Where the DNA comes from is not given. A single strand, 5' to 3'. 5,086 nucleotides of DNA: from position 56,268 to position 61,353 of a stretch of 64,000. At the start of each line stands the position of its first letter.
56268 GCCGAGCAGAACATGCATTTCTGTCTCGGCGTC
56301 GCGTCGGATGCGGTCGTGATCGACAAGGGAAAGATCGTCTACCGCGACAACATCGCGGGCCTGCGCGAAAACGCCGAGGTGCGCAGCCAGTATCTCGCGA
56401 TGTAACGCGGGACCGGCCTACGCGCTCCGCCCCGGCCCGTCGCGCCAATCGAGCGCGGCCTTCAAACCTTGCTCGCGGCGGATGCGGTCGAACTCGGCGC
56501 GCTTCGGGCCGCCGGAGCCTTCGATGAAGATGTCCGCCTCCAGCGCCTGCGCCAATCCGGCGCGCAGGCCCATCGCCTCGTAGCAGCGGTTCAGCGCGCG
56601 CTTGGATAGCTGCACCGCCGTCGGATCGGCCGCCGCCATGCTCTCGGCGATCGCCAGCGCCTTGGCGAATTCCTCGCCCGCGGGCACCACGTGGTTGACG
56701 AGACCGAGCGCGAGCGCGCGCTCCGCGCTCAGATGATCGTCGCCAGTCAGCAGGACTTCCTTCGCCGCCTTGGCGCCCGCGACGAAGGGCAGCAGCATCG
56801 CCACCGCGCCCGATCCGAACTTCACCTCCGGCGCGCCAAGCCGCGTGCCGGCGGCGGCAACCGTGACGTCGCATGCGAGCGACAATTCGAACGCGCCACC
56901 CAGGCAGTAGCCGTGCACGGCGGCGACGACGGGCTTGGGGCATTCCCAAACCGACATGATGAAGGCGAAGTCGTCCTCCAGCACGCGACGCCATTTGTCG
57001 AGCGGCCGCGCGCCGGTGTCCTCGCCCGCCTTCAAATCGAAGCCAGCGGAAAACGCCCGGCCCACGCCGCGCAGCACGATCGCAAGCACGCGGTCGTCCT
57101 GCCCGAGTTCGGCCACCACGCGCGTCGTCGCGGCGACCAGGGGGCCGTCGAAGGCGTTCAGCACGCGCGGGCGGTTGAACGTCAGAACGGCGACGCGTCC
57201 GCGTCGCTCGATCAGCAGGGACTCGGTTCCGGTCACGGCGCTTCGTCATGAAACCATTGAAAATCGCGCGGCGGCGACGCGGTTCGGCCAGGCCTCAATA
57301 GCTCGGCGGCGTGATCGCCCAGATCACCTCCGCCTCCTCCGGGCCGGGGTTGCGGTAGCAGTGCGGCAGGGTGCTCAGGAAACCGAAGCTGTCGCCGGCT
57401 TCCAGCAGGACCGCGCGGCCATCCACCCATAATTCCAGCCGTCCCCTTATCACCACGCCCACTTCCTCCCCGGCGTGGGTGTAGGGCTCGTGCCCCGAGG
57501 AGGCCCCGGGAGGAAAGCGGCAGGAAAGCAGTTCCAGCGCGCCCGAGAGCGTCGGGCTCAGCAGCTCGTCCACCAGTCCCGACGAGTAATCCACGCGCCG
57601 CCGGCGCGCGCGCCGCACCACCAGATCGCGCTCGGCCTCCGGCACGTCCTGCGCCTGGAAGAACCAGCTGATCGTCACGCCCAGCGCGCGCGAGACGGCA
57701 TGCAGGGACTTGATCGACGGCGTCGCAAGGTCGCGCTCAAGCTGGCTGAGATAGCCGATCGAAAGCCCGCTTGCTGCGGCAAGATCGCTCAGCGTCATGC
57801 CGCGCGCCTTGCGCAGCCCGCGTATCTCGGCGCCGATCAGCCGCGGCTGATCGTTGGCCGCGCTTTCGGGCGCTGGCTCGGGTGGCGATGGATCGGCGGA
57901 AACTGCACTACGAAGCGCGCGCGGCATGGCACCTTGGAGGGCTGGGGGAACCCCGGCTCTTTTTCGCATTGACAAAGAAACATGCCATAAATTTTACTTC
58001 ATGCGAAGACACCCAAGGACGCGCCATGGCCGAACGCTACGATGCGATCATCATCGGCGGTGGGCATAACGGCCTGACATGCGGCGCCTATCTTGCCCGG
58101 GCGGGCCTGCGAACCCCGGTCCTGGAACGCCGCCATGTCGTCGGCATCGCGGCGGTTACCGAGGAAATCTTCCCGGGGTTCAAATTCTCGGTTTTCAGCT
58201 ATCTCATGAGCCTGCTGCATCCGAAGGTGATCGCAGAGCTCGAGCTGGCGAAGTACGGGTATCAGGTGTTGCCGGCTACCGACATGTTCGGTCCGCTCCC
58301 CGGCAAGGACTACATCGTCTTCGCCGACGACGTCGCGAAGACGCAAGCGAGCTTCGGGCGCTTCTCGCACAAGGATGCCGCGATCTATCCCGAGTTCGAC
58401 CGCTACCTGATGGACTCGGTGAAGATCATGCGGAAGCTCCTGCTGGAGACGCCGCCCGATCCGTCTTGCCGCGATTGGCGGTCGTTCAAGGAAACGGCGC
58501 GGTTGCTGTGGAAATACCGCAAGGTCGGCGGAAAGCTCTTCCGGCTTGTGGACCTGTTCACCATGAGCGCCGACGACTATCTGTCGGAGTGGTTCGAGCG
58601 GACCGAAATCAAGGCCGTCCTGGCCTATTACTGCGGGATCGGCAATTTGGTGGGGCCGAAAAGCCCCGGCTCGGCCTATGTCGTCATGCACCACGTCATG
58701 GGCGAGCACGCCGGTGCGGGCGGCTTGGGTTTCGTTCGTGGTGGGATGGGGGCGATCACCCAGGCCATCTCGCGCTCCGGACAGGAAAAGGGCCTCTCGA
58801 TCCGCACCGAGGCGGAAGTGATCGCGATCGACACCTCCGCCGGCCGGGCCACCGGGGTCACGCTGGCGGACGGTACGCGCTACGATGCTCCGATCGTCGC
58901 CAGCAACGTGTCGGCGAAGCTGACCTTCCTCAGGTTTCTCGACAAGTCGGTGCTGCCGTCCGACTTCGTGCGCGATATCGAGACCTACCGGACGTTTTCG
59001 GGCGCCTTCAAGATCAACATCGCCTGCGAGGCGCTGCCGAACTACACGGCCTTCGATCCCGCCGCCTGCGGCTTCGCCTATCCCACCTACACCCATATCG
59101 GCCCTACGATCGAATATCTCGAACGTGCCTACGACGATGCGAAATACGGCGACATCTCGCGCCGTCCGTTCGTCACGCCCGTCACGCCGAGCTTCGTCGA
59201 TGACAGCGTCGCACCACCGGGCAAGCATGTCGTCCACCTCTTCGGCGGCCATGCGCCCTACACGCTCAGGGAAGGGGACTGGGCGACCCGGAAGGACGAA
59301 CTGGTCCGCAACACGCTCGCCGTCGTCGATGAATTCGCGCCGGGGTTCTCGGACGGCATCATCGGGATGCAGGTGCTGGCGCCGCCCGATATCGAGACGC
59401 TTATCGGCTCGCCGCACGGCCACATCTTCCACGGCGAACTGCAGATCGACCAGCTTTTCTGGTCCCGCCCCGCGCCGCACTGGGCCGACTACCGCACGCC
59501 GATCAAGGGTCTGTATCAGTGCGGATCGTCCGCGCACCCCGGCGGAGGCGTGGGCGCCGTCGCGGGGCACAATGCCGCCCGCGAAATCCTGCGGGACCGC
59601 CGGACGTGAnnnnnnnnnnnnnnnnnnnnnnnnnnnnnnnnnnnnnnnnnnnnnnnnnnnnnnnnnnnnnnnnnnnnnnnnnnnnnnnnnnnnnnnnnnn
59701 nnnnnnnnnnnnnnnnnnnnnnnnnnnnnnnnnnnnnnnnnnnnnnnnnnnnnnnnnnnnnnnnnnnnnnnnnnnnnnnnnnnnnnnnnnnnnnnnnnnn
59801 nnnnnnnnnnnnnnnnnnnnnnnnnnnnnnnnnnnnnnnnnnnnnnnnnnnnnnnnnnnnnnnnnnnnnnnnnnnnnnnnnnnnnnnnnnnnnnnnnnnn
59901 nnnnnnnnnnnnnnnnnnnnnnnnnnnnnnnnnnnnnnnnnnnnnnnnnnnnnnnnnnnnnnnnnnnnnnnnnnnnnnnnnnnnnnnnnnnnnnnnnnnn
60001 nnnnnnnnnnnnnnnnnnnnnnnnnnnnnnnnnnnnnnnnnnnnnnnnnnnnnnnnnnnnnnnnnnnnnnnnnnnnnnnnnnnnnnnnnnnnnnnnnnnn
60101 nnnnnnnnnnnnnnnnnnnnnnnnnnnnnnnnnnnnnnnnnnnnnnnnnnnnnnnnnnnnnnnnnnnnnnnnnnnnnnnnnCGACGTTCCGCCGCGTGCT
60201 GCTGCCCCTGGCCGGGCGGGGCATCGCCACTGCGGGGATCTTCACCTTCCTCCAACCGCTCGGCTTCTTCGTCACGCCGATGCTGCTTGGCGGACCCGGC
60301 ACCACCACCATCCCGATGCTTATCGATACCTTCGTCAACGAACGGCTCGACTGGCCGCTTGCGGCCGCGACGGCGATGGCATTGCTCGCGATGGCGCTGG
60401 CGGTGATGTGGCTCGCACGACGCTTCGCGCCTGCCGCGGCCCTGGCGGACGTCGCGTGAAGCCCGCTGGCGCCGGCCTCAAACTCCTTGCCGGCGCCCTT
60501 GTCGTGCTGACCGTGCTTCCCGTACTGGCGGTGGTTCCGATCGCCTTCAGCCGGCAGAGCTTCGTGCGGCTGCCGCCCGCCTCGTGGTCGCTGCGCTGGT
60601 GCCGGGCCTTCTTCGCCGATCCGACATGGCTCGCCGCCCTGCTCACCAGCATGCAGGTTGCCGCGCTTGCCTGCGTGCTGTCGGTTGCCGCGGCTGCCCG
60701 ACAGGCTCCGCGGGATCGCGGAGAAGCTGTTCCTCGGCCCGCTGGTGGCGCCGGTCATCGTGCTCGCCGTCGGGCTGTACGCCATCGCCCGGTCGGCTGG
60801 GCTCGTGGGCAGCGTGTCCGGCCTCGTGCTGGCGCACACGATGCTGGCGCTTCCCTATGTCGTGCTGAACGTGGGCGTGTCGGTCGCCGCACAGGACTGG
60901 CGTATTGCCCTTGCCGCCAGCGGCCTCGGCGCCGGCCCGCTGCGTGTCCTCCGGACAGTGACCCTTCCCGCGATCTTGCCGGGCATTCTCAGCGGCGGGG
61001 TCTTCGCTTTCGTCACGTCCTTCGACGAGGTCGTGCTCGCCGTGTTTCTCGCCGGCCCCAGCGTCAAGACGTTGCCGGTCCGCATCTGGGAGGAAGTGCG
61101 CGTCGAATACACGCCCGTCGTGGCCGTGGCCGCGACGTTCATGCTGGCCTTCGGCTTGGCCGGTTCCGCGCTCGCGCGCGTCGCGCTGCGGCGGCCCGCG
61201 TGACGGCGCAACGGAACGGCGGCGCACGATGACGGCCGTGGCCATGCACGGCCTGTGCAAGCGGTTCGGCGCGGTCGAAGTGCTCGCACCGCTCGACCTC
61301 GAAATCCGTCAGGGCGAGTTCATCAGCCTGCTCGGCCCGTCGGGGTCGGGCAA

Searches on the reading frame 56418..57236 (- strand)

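Call 71: search_protein_families(library=pfam, proteins=[window:56418-57236:-], max_evalue=0.00001)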
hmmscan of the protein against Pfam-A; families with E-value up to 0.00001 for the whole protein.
window:56418-57236:- (272 aa): 2 families
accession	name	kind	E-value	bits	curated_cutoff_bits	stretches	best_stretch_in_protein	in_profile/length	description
PF00378.25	ECH_1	-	1.4e-41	143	27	1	12-230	3-219/251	Enoyl-CoA hydratase/isomerase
PF16113.10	ECH_2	-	2.3e-25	90.3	27.2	1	16-200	2-190/335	Enoyl-CoA hydratase/isomerase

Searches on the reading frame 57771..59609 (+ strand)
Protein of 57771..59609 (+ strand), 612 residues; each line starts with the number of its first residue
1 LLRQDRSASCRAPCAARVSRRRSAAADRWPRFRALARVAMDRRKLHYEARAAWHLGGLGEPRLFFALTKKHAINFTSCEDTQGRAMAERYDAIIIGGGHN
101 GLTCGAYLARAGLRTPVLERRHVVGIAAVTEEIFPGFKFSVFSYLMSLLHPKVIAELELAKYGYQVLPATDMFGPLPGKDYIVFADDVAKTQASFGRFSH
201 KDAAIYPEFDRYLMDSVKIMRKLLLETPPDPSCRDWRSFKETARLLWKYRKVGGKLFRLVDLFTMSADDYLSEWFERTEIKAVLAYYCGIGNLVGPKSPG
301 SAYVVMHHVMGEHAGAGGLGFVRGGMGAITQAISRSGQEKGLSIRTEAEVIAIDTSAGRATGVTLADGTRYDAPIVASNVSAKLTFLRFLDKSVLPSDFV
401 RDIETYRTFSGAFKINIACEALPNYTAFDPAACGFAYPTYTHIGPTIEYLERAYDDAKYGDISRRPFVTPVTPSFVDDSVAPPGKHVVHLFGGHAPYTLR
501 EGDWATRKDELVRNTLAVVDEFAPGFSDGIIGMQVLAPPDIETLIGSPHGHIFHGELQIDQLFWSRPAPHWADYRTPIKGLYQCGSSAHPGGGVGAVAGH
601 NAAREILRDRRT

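Call 71: search_protein_families(library=pfam, proteins=[window:57771-59609:+], max_evalue=0.00001)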
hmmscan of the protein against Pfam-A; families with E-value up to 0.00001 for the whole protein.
window:57771-59609:+ (612 aa): 3 families
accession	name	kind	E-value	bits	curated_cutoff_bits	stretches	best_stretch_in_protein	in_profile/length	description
PF01593.30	Amino_oxidase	-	1.6e-11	44.6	19.8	1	101-607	3-443/443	Flavin containing amine oxidoreductase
PF01266.30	DAO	-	4.4e-09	36.8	27.9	0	91-125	1-35/353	FAD dependent oxidoreductase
PF13450.12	NAD_binding_8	-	1.3e-08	35.5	21.9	1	94-151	1-54/68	NAD(P)-binding Rossmann-like domain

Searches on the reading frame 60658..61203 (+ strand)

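Call 71: search_protein_families(library=pfam, proteins=[window:60658-61203:+], max_evalue=0.00001)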
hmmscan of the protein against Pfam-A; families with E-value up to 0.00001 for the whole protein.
window:60658-61203:+ (181 aa): 1 family
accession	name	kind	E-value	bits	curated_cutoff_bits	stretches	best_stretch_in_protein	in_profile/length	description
PF00528.27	BPD_transp_1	-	3.6e-09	37.1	26.4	1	28-178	27-180/184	Binding-protein-dependent transport system inner membrane component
